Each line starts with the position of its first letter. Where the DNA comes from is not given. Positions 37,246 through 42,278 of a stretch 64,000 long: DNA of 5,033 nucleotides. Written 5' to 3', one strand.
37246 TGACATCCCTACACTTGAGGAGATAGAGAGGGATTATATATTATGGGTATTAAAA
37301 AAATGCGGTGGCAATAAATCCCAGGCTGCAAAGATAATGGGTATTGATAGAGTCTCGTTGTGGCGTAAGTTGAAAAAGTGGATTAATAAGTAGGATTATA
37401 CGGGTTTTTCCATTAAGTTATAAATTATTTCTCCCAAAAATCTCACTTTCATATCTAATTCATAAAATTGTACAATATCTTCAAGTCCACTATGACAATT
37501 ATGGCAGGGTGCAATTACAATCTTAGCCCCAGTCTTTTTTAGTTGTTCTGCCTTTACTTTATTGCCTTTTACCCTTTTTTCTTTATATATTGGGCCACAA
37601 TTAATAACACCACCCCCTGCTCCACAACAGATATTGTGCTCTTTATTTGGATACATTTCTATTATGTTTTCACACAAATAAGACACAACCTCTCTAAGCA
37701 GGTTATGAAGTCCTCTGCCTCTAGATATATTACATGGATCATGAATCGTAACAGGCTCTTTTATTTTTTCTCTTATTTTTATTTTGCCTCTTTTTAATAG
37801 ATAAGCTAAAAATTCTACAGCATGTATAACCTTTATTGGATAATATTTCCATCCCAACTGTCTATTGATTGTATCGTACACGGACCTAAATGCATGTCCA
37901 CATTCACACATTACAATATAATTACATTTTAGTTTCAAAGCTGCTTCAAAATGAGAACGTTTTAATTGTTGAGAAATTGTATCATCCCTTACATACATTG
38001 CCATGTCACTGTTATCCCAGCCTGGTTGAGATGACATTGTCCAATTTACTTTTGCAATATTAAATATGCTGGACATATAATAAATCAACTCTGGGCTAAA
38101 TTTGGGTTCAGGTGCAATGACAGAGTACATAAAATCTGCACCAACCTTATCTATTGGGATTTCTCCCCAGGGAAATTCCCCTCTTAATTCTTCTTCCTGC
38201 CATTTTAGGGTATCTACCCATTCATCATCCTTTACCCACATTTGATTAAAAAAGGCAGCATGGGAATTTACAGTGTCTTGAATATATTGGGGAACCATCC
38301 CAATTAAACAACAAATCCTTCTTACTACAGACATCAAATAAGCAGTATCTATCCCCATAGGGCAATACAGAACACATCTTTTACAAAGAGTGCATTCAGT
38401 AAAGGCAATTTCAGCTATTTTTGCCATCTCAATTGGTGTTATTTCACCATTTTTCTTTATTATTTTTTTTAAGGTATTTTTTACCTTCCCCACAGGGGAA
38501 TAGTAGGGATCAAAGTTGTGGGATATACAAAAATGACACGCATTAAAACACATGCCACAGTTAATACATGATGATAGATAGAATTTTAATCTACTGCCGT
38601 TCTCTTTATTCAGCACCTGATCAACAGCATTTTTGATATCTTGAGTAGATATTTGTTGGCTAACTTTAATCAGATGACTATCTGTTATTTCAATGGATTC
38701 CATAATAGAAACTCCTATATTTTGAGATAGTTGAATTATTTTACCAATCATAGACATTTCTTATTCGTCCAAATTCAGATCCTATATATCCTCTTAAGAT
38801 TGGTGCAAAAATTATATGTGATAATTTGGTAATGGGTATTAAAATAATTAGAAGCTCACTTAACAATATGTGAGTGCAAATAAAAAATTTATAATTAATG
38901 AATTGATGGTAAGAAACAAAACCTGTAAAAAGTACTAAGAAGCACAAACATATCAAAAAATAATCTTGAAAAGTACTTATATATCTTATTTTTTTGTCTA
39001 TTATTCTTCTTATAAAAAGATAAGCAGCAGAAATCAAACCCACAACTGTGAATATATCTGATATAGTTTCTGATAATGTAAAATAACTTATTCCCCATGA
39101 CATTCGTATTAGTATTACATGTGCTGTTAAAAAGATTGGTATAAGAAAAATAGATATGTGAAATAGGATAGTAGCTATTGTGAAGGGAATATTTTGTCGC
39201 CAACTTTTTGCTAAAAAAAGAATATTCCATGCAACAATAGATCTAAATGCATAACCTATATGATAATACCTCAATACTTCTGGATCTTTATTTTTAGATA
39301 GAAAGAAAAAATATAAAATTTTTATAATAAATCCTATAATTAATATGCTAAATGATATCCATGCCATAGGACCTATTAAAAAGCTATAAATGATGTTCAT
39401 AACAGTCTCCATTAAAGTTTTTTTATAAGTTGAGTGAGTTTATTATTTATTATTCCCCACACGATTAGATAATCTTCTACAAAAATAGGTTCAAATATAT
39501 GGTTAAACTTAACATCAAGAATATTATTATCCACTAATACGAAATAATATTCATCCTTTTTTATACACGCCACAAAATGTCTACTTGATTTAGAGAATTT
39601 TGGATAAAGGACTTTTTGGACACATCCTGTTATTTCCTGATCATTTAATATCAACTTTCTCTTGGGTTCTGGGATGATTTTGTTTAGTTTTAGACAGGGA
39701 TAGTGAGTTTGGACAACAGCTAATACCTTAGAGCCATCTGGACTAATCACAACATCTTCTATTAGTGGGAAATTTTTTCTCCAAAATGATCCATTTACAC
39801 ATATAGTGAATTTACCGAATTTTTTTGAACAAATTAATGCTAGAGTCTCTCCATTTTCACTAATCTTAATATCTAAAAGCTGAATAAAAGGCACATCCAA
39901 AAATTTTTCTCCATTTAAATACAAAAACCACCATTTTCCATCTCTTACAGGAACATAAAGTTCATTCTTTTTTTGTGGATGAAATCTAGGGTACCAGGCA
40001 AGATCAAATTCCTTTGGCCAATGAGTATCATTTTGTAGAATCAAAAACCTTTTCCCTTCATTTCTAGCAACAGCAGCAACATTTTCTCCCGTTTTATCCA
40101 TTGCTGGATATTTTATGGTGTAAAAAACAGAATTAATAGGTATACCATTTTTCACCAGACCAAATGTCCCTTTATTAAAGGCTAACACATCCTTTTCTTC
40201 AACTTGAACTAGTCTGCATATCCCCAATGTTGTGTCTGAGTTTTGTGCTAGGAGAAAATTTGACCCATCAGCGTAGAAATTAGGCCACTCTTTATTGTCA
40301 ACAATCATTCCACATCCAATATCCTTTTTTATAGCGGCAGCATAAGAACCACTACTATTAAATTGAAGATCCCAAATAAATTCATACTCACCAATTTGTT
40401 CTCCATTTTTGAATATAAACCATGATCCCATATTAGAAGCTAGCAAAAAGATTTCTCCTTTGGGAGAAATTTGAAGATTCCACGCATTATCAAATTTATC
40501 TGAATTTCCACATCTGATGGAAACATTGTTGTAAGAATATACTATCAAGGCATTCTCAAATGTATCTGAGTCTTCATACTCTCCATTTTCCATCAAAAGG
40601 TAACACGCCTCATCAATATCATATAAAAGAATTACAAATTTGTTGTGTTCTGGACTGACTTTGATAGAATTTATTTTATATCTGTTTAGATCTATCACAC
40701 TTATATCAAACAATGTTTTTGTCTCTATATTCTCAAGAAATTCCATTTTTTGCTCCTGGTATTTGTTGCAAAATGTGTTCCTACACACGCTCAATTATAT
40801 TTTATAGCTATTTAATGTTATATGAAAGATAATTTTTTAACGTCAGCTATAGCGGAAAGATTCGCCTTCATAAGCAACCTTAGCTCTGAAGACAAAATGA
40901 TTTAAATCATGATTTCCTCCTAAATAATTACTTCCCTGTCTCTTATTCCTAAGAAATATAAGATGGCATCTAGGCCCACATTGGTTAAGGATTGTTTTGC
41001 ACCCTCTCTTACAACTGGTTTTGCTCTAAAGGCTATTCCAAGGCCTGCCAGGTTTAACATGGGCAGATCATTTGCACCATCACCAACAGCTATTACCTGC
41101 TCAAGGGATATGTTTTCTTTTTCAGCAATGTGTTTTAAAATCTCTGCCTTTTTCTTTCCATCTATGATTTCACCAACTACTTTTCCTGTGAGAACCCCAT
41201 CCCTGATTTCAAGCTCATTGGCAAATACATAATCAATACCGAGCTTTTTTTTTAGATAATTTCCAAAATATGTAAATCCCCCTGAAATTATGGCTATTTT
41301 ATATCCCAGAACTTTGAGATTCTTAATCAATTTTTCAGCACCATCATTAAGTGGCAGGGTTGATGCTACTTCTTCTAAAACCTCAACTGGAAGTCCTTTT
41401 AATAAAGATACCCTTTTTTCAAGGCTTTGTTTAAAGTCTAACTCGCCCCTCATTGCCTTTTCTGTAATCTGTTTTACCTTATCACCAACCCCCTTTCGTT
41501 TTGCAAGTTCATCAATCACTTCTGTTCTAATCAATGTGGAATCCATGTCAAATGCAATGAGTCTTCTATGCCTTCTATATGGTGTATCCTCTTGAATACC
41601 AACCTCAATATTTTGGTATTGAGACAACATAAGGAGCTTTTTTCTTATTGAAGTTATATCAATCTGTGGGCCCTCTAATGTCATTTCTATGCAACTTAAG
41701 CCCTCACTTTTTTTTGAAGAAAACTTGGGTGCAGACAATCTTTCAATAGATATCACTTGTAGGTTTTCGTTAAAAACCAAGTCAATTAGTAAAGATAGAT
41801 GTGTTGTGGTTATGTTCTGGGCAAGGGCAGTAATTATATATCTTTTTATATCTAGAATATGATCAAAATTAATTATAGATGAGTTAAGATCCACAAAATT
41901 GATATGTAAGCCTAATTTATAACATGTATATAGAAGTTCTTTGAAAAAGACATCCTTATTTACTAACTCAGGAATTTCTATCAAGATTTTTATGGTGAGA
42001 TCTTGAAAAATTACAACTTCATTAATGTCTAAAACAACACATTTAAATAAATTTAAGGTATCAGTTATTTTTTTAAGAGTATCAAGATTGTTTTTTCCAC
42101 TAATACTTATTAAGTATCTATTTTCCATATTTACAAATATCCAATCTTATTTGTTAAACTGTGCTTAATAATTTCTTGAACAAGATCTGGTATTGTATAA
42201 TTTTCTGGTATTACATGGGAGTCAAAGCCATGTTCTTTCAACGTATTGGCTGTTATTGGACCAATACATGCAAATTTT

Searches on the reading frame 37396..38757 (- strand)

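Call 57: search_protein_families(library=pfam, proteins=[window:37396-38757:-], max_evalue=0.00001)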
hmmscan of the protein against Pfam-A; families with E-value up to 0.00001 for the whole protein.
window:37396-38757:- (453 aa): 5 families
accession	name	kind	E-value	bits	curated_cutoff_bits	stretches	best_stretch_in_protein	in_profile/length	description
PF13183.11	Fer4_8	-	3.6e-11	43.9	27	1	61-136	2-68/68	4Fe-4S dicluster domain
PF02754.22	CCG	-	1.3e-10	41.7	20.6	1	336-425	1-84/85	Cysteine-rich domain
PF13534.11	Fer4_17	-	2.3e-08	34.9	22.2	1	63-137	1-61/61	4Fe-4S dicluster domain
PF12797.12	Fer4_2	-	3.4e-06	27.1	24.5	0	59-75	5-21/22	4Fe-4S binding domain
PF00037.32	Fer4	-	4.5e-06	26.7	21.1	0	119-135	5-21/24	4Fe-4S binding domain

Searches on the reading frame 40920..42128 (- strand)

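Call 57: search_protein_families(library=pfam, proteins=[window:40920-42128:-], max_evalue=0.00001)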
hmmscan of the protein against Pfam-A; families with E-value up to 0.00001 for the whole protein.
window:40920-42128:- (402 aa): 6 families
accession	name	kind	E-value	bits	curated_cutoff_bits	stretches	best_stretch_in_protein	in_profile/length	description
PF00702.32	Hydrolase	-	4.4e-28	99.4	26.4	1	189-362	2-191/191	haloacid dehalogenase-like hydrolase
PF12710.13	HAD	-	5.8e-25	89.3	27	1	191-358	1-188/189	haloacid dehalogenase-like hydrolase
PF08282.18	Hydrolase_3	-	1.6e-12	48.2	20.9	1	323-392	184-254/255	haloacid dehalogenase-like hydrolase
PF13740.12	ACT_6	-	7.4e-10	39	23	1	6-78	4-75/76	ACT domain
PF06888.18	Put_Phosphatase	-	3.4e-07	30.4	27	0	190-303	2-117/234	Putative Phosphatase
PF13419.12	HAD_2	-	3.2e-06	27.8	23.8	0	191-355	1-165/178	Haloacid dehalogenase-like hydrolase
